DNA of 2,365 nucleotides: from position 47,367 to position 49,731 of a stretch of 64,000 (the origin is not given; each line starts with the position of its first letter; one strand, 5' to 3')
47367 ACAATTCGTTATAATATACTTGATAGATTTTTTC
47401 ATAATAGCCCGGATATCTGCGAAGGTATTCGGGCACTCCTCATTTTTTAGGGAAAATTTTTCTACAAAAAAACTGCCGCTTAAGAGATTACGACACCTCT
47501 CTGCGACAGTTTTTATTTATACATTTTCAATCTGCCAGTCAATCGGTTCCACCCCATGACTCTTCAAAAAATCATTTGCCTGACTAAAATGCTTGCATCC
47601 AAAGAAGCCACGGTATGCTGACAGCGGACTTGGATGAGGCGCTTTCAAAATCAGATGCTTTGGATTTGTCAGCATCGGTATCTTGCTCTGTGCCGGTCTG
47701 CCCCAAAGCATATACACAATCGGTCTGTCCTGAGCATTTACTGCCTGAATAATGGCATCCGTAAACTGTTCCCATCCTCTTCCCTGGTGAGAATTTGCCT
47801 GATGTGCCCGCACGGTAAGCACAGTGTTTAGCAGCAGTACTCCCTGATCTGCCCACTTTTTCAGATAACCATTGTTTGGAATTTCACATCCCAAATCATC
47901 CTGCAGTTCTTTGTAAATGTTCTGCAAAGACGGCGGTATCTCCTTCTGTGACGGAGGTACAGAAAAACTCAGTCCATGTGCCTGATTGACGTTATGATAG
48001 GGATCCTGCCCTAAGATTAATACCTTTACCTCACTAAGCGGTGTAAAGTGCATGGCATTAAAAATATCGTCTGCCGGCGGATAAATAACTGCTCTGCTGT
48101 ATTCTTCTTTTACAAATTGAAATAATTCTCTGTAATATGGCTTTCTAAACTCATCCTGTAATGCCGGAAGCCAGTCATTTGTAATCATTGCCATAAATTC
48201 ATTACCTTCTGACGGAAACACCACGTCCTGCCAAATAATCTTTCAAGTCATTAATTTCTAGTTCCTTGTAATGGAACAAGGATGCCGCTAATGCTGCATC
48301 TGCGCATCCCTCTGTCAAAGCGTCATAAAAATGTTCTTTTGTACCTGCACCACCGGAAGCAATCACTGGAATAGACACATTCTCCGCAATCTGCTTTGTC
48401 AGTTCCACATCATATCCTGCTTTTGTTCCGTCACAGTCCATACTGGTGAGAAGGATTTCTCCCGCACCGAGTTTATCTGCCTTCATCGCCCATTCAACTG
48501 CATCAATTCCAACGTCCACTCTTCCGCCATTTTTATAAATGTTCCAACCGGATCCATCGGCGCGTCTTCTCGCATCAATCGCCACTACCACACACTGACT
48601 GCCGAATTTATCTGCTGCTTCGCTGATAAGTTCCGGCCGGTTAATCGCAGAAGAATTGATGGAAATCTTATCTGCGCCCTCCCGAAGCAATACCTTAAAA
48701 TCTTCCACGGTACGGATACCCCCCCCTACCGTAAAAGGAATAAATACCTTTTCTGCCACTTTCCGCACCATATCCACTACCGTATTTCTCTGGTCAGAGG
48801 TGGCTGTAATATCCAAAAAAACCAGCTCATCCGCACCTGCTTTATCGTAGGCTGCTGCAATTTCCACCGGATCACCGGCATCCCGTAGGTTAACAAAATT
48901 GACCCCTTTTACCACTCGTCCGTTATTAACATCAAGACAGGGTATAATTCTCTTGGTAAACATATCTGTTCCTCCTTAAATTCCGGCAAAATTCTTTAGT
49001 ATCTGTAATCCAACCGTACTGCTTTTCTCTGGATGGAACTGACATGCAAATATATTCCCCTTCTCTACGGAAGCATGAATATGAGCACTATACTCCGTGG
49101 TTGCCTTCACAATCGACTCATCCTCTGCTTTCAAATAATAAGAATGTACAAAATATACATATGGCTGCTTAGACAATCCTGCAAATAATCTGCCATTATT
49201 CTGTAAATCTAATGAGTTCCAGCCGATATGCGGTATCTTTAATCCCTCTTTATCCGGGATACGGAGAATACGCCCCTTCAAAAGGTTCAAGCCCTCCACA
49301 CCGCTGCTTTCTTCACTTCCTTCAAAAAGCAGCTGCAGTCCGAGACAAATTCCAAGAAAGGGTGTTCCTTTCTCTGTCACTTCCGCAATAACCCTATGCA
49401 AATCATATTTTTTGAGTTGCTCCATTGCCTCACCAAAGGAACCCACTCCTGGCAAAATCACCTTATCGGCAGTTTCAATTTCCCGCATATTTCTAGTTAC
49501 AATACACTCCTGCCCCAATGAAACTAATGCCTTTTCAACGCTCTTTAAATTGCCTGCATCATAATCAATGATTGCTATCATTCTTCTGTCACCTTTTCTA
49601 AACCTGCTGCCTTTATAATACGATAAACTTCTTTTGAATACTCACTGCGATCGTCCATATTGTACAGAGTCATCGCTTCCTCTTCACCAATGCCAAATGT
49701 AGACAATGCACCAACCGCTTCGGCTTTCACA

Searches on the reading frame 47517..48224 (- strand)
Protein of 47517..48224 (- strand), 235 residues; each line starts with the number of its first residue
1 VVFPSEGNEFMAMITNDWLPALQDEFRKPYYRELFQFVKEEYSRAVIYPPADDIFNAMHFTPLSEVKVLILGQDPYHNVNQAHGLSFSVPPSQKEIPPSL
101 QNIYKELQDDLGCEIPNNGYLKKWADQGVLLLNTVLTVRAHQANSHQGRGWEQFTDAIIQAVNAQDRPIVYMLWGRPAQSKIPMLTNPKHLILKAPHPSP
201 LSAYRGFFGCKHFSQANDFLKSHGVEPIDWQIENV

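Call 6: search_protein_families(library=pfam, proteins=[window:47517-48224:-])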
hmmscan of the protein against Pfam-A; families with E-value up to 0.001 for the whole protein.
window:47517-48224:- (235 aa): 1 family
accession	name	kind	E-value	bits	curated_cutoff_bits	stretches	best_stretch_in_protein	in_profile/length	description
PF03167.25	UDG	-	1.4e-19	71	24.3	1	60-221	3-141/141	Uracil DNA glycosylase superfamily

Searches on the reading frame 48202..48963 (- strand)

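Call 6: search_protein_families(library=pfam, proteins=[window:48202-48963:-])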
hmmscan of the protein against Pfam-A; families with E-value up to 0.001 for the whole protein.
window:48202-48963:- (253 aa): 7 families
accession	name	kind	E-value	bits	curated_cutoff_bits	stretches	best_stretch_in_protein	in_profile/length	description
PF00977.27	His_biosynth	-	3.3e-86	288.9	23.6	1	5-235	1-227/228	Histidine biosynthesis protein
PF03060.21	NMO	-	6e-09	36.2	28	1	152-241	142-237/331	Nitronate monooxygenase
PF02581.23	TMP-TENI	-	1.7e-07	31.2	27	0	159-225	113-176/180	Thiamine monophosphate synthase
PF01207.24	Dus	-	6.6e-07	29.2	20.4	1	33-117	141-227/311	Dihydrouridine synthase (Dus)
PF04309.18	G3P_antiterm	-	3.9e-05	23.6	27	0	62-105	127-170/173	Glycerol-3-phosphate responsive antiterminator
PF00478.31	IMPDH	-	0.00013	21.5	25.6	0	33-102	106-172/345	IMP dehydrogenase / GMP reductase domain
PF05690.20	ThiG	-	0.00097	19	23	0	186-226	164-203/247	Thiazole biosynthesis protein ThiG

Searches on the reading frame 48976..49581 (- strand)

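Call 6: search_protein_families(library=pfam, proteins=[window:48976-49581:-])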
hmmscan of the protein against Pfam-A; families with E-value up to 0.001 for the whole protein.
window:48976-49581:- (201 aa): 4 families
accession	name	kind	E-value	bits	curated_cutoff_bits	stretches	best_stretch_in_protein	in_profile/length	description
PF00117.34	GATase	-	7.1e-27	94.7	22.8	1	4-198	2-186/190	Glutamine amidotransferase class-I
PF07685.20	GATase_3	-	1.9e-08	34.6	27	1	28-102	30-112/196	CobB/CobQ-like glutamine amidotransferase domain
PF01174.25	SNO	-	2.9e-08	34.2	27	1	12-188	8-173/188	SNO glutamine amidotransferase family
PF07722.19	Peptidase_C26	-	0.00038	20.7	20.5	0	64-185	97-219/219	Peptidase C26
